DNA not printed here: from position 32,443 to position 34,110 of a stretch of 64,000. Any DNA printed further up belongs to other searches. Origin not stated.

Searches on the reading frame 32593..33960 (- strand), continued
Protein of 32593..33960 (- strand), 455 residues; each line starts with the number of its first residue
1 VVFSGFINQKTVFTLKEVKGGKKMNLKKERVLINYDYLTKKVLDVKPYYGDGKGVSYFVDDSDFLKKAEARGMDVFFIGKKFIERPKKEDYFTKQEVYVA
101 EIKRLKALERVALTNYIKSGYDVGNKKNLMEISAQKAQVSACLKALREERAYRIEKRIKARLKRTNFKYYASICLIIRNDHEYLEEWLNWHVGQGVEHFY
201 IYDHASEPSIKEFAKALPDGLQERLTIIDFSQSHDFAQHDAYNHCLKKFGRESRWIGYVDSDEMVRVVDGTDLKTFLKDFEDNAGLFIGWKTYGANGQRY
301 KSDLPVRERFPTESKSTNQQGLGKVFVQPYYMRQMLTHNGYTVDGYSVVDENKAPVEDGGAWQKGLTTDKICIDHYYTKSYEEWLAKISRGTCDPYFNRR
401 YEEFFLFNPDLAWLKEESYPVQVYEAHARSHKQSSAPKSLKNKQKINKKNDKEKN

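Call 34: fold_search(model_id=the predicted structure, library=pdb)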
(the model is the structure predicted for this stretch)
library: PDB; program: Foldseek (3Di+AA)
matches with E <= 10: 1157; with E <= 0.001: 56
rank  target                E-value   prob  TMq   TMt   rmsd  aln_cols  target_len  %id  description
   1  8d3z_A                4.3e-12  1.00  0.37  0.40   5.2       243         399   17  Crystal structure of GalS1 in complex with Manganese from Populus trichocarpas (released 2023-03-15)
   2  8d3t_B                6.2e-12  1.00  0.38  0.41   4.7       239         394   17  Crystal structure of GalS1 from Populus trichocarpas (released 2023-03-15)
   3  8d3t_D                1.6e-11  1.00  0.39  0.43   4.4       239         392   18  Crystal structure of GalS1 from Populus trichocarpas (released 2023-03-15)
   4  8d3t_A                1.9e-11  1.00  0.38  0.42   4.5       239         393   18  Crystal structure of GalS1 from Populus trichocarpas (released 2023-03-15)
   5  7msn_B                4.2e-06  1.00  0.28  0.29   9.8       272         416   12  SunS glycosin S-glycosyltransferase (released 2022-04-13)
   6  7msp_A                6.1e-06  1.00  0.29  0.36   8.5       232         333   12  SunS glycosin S-glycosyltransferase (released 2022-04-13)
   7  1h7l                  6.5e-06  1.00  0.24  0.41   3.7       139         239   17  dTDP-MAGNESIUM COMPLEX OF SPSA FROM BACILLUS SUBTILIS (released 2001-12-13)
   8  2z86_B                1.1e-05  1.00  0.30  0.22  12.4       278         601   14  Crystal structure of chondroitin polymerase from Escherichia coli strain K4 (K4CP) complexed with UDP-GlcUA and UDP (released 2008-09-16)
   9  1h7q                  1.2e-05  1.00  0.27  0.45   4.7       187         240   14  dTDP-MANGANESE COMPLEX OF SPSA FROM BACILLUS SUBTILIS (released 2001-12-13)
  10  7msp_B                1.4e-05  1.00  0.28  0.35   9.6       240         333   13  SunS glycosin S-glycosyltransferase (released 2022-04-13)
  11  6p61_C                2.5e-05  1.00  0.26  0.54   4.1       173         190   13  Structure of a Glycosyltransferase from Leptospira borgpetersenii serovar Hardjo-bovis (strain JB197) (released 2019-07-10)
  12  1qg8                  3.0e-05  1.00  0.26  0.44   5.0       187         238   13  NATIVE (MAGNESIUM-CONTAINING) SPSA FROM BACILLUS SUBTILIS (released 2000-04-21)
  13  6p61_A                3.0e-05  1.00  0.26  0.52   4.3       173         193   13  Structure of a Glycosyltransferase from Leptospira borgpetersenii serovar Hardjo-bovis (strain JB197) (released 2019-07-10)
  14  7msn_A                3.6e-05  1.00  0.26  0.27  10.0       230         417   13  SunS glycosin S-glycosyltransferase (released 2022-04-13)
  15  2z86_D                4.0e-05  1.00  0.29  0.22  10.7       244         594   13  Crystal structure of chondroitin polymerase from Escherichia coli strain K4 (K4CP) complexed with UDP-GlcUA and UDP (released 2008-09-16)
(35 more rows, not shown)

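Call 36: fold_search(model_id=the predicted structure, library=viral)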
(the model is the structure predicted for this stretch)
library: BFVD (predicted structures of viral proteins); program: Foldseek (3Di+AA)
matches with E <= 10: 702; with E <= 0.001: 61
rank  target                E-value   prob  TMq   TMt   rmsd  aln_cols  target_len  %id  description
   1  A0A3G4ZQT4            4.3e-18  1.00  0.48  0.69   9.4       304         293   19  Phosphorylcholine metabolism protein LicD and glycosyltransferase family 92 domain containing protein [Terrestrivirus sp.]
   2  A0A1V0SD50            1.7e-16  1.00  0.49  0.42   4.8       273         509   22  Phosphorylcholine metabolism protein LicD and glycosyltransferase family 92 domain containing protein [Indivirus ILV1]
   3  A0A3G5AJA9            1.5e-13  1.00  0.46  0.22  11.8       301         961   17  Uncharacterized protein [Sylvanvirus sp.]
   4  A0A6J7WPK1            1.5e-09  1.00  0.37  0.60  10.6       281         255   13  Glyco_tranf_GTA_type domain containing protein [uncultured Caudovirales phage]
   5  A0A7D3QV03            2.3e-09  1.00  0.40  0.47   8.3       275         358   12  Glycosyl transferase family 2 [Fadolivirus FV1/VV64]
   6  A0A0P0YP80            5.4e-09  1.00  0.41  0.55   9.1       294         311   12  (no name in the UniProt tables at hand)
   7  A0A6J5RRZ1            1.1e-07  1.00  0.37  0.25  18.1       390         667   12  Glycosyl transferase family 2 [uncultured Caudovirales phage]
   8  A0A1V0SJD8            2.0e-07  1.00  0.34  0.50   7.7       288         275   14  Glycosyltransferase family 2 [Klosneuvirus KNV1]
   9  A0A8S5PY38            5.2e-07  1.00  0.32  0.40   9.1       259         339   17  Glycosyltransferase [Myoviridae sp. ctgsk7]
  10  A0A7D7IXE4            5.2e-07  1.00  0.29  0.43   6.1       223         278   16  (no name in the UniProt tables at hand)
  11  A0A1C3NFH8            7.1e-07  1.00  0.27  0.30  10.0       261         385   14  (no name in the UniProt tables at hand)
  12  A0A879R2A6            2.3e-06  1.00  0.29  0.25   6.8       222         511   14  Glycosyltransferase [Synechococcus phage S-SRM01]
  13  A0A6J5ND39            2.6e-06  1.00  0.28  0.17   9.1       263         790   13  Glycosyltransferase, DXD sugar-binding motif [uncultured Caudovirales phage]
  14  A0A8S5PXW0            3.1e-06  1.00  0.30  0.33  10.0       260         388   12  Glycosyltransferase [Myoviridae sp. ctgsk7]
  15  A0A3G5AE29            3.3e-06  1.00  0.28  0.22   5.8       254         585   10  Glycosyltransferase 2-like domain-containing protein [Satyrvirus sp.]
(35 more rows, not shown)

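Call 46: find_encoding_contigs(protein=P0020, flank=10000, max_places=2)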
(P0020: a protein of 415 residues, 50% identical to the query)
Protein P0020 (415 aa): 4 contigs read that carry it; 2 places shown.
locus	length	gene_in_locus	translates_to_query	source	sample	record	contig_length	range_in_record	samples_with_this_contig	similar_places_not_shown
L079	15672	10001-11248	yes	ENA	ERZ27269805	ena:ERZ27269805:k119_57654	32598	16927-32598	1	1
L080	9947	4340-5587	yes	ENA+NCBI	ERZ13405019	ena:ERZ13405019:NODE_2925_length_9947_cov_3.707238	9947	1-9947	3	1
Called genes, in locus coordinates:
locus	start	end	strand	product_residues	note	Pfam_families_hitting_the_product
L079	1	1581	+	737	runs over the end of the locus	-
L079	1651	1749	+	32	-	-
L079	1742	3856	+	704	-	-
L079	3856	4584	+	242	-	PF01555:N6_N4_Mtase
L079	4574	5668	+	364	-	PF23343:REP_ORF2-G2P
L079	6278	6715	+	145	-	PF12844:HTH_19 (weak), PF13560:HTH_31, PF01381:HTH_3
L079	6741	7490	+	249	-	PF06114:Peptidase_M78 (faint)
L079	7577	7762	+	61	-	-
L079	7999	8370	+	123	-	-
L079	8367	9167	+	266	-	PF01697:Glyco_transf_92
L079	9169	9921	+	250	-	PF03721:UDPG_MGDP_dh_N, PF00984:UDPG_MGDP_dh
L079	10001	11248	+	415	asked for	PF01697:Glyco_transf_92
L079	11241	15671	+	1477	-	?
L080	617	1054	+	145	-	PF12844:HTH_19 (weak), PF13560:HTH_31, PF01381:HTH_3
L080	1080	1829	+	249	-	PF06114:Peptidase_M78 (faint)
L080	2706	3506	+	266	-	PF01697:Glyco_transf_92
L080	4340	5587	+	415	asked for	PF01697:Glyco_transf_92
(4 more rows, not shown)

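Call 47: find_encoding_contigs(protein=P0022, flank=10000, max_places=2)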
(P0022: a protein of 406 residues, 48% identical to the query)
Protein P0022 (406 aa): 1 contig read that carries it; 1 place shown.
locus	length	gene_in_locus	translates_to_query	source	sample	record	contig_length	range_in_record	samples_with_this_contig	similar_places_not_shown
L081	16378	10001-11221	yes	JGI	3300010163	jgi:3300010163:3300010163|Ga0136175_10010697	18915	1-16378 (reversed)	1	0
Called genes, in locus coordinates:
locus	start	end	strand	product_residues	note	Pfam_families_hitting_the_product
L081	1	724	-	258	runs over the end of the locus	PF13276:HTH_21, PF00665:rve, PF13683:rve_3, PF13333:rve_2 (weak)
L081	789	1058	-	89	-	PF13518:HTH_28 (weak)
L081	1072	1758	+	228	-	PF12802:MarR_2 (weak)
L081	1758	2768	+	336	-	PF00248:Aldo_ket_red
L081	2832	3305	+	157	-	PF12682:Flavodoxin_4, PF02525:Flavodoxin_2 (weak)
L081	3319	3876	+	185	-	PF01613:Flavin_Reduct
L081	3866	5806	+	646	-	PF09479:Flg_new, PF13306:LRR_5, PF13855:LRR_8 (faint), PF12682:Flavodoxin_4, PF18050:Cyclophil_like2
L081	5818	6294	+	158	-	PF03781:FGE-sulfatase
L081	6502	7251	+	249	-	PF03781:FGE-sulfatase, PF02525:Flavodoxin_2 (weak), PF12682:Flavodoxin_4, PF03358:FMN_red (weak)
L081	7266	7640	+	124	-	-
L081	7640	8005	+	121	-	-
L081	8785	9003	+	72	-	PF13936:HTH_38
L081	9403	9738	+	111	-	PF01797:Y1_Tnp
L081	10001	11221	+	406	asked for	PF01697:Glyco_transf_92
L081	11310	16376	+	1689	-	?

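Call 48: find_encoding_contigs(protein=P0014, flank=10000, max_places=2)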
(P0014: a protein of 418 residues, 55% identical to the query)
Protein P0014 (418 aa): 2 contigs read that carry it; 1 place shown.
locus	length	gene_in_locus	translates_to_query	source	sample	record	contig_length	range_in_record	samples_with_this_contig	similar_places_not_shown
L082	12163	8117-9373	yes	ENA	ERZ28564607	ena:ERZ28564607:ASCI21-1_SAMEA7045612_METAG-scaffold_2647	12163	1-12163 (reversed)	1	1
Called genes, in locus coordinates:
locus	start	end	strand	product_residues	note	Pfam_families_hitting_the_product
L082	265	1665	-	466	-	PF02518:HATPase_c (weak), PF14501:HATPase_c_5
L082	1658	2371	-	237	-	PF00072:Response_reg, PF04397:LytTR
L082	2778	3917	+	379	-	-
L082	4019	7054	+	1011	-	PF01915:Glyco_hydro_3_C, PF14310:Fn3-like, PF00933:Glyco_hydro_3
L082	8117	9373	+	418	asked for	PF01697:Glyco_transf_92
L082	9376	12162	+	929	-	?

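Call 49: find_encoding_contigs(protein=P0016, flank=10000, max_places=2)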
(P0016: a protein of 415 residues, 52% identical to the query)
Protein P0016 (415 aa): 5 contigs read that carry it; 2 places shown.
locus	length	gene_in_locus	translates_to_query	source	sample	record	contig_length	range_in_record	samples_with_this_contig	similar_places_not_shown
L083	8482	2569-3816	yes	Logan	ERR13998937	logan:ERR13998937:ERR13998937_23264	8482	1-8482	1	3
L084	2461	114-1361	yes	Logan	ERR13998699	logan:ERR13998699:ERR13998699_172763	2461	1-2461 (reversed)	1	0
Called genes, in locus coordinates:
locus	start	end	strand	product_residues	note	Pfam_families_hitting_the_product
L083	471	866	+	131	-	PF13560:HTH_31, PF12844:HTH_19 (faint), PF01381:HTH_3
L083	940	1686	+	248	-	PF06114:Peptidase_M78 (faint)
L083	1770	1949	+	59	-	-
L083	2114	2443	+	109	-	-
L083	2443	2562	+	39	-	-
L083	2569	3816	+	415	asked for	PF01697:Glyco_transf_92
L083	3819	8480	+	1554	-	?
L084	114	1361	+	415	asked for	PF01697:Glyco_transf_92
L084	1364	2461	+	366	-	?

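Call 50: find_encoding_contigs(protein=P0031, flank=10000, max_places=2)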
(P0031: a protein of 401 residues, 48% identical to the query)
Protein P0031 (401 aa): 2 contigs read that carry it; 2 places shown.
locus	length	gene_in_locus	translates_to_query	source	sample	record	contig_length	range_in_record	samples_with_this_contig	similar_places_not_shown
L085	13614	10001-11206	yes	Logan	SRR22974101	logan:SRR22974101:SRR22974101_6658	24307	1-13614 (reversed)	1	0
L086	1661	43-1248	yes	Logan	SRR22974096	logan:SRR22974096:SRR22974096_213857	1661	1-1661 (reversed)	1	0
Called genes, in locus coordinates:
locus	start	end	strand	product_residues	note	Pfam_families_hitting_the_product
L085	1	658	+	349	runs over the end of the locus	PF04055:Radical_SAM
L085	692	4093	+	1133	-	PF04138:GtrA_DPMS_TM, PF09586:YfhO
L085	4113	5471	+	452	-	PF01743:PolyA_pol, PF12627:PolyA_pol_RNAbd (weak), PF01966:HD (weak)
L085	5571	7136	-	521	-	PF00239:Resolvase, PF07508:Recombinase, PF13408:Zn_ribbon_recom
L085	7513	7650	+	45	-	-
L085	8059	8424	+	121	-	-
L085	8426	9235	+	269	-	PF01697:Glyco_transf_92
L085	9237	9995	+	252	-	PF03721:UDPG_MGDP_dh_N, PF00984:UDPG_MGDP_dh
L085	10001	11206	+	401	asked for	PF01697:Glyco_transf_92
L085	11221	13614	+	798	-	?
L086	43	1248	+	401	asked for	PF01697:Glyco_transf_92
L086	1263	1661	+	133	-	?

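Call 51: find_encoding_contigs(protein=P0046, flank=10000, max_places=3)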
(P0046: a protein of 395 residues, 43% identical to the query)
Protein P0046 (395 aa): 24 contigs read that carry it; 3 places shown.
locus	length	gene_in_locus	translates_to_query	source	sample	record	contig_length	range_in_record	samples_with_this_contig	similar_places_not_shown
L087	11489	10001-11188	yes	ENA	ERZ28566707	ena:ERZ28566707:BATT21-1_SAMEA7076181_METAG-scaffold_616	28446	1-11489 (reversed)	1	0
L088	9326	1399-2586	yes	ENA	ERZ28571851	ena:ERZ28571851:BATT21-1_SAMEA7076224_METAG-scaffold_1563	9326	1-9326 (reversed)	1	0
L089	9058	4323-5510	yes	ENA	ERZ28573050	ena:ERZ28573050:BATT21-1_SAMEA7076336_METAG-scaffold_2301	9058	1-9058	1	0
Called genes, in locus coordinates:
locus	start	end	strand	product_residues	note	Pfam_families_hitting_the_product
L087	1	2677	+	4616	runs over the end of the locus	-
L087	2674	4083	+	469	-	-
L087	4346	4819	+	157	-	PF00572:Ribosomal_L13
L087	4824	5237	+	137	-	PF00380:Ribosomal_S9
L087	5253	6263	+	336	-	PF10974:DUF2804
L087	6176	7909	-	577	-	PF00239:Resolvase, PF07508:Recombinase, PF13408:Zn_ribbon_recom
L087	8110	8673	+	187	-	PF14287:DUF4368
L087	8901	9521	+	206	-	PF13340:DUF4096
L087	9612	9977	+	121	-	-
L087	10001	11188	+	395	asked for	PF01697:Glyco_transf_92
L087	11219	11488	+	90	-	?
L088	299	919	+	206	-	PF13340:DUF4096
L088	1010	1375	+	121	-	-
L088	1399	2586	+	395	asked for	PF01697:Glyco_transf_92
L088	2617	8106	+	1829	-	PF25023:TEN_YD-shell (weak), PF05593:RHS_repeat, PF25023:TEN_YD-shell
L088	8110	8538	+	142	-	PF24024:DUF7336 (faint)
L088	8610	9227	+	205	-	PF00535:Glycos_transf_2, PF10111:Glyco_tranf_2_2, PF13641:Glyco_tranf_2_3 (weak)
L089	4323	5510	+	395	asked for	PF01697:Glyco_transf_92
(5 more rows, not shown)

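Call 53: search_protein_families(library=pfam, proteins=[L088:8110-8538:+, L028:7752-8189:+, L007:14285-14665:+, L008:7219-7710:+, L001:16738-17013:+], max_evalue=1)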
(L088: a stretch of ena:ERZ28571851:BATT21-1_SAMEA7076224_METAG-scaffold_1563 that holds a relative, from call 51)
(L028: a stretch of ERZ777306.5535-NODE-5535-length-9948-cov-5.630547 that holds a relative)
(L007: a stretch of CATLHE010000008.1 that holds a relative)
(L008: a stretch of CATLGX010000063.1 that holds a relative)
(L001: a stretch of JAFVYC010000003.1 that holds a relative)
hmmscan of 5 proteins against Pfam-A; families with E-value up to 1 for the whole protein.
L088:8110-8538:+ (142 aa): 1 family
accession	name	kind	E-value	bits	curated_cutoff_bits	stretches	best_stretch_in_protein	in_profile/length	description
PF24024.1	DUF7336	-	5.1e-06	26.7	25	1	24-68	18-58/60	Domain of unknown function (DUF7336)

L028:7752-8189:+ (145 aa): 0 families

L007:14285-14665:+ (126 aa): 1 family
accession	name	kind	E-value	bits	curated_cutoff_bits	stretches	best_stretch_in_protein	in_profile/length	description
PF04272.19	Phospholamban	-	0.048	13.6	25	1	18-38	30-50/52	Phospholamban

L008:7219-7710:+ (163 aa): 1 family
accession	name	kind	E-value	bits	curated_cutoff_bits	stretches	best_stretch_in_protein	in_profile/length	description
PF10756.15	bPH_6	-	0.02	15.4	22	1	69-94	6-30/73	Bacterial PH domain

L001:16738-17013:+ (91 aa): 0 families

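Call 66: search_protein_families(library=pfam, proteins=[L007:7699-8130:+, L010:9992-10440:+, L013:9560-10000:+, L003:9914-10350:+, L003:9474-9863:+, L013:10778-11146:+], max_evalue=10)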
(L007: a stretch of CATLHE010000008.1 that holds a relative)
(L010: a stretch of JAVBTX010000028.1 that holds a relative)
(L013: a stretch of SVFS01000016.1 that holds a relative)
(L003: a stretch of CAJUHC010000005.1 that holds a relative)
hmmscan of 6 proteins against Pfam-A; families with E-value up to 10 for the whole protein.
L007:7699-8130:+ (144 aa): 2 families
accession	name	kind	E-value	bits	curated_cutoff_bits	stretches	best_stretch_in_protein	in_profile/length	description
PF17383.7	kleA_kleC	-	0.35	11.6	25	1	88-121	20-52/76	Uncharacterized KorC regulated protein A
PF06698.16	DUF1192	-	0.8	10.3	25.5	1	94-125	22-53/58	Protein of unknown function (DUF1192)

L010:9992-10440:+ (149 aa): 1 family
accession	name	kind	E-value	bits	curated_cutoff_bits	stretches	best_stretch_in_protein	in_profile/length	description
PF06386.16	GvpL_GvpF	-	0.082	13.4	23.6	1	66-140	99-177/245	Gas vesicle synthesis protein GvpL/GvpF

L013:9560-10000:+ (147 aa): 1 family
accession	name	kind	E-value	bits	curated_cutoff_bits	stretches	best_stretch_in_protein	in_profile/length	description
PF14864.11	Alkyl_sulf_C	-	0.12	13.1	27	1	94-120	60-86/125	Alkyl sulfatase C-terminal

L003:9914-10350:+ (145 aa): 4 families
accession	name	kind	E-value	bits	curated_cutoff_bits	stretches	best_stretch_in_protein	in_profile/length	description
PF24245.1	INO80F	-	0.028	14.9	25.1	1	94-124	11-41/47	INO80 complex subunit F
PF19328.4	DAP_DH_C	-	0.2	11.7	23.3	1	7-87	3-91/206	2,4-diaminopentanoate dehydrogenase C-terminal domain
PF15188.11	CCDC-167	-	0.49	11.1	27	0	95-125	37-67/84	Coiled-coil domain-containing protein 167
PF04632.18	FUSC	-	0.66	9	30.9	1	65-136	153-225/660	Fusaric acid resistance protein family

L003:9474-9863:+ (129 aa): 0 families

L013:10778-11146:+ (122 aa): 1 family
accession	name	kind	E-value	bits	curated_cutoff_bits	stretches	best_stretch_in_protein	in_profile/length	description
PF12456.14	hSac2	-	0.13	12.3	26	1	23-58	19-54/115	Inositol phosphatase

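Call 68: search_protein_families(library=padloc, proteins=[window:32593-33891:-], max_evalue=0.01)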
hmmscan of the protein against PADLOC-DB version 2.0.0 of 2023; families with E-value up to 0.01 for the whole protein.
window:32593-33891:- (432 aa): 0 families

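Call 75: find_encoding_contigs(protein=P0003, flank=10000, max_places=3)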
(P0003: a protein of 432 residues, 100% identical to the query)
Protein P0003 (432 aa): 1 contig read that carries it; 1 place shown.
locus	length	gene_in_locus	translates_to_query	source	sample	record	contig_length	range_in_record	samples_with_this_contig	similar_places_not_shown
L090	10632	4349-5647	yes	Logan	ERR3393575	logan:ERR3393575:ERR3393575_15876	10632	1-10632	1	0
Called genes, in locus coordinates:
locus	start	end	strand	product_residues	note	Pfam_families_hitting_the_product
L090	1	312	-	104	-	?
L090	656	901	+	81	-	PF21699:TM1266-like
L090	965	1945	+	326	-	-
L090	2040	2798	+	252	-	PF00528:BPD_transp_1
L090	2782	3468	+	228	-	PF00005:ABC_tran, PF13304:AAA_21 (faint)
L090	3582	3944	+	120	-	PF02452:PemK_toxin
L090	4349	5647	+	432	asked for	PF01697:Glyco_transf_92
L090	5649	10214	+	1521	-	-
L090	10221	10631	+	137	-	?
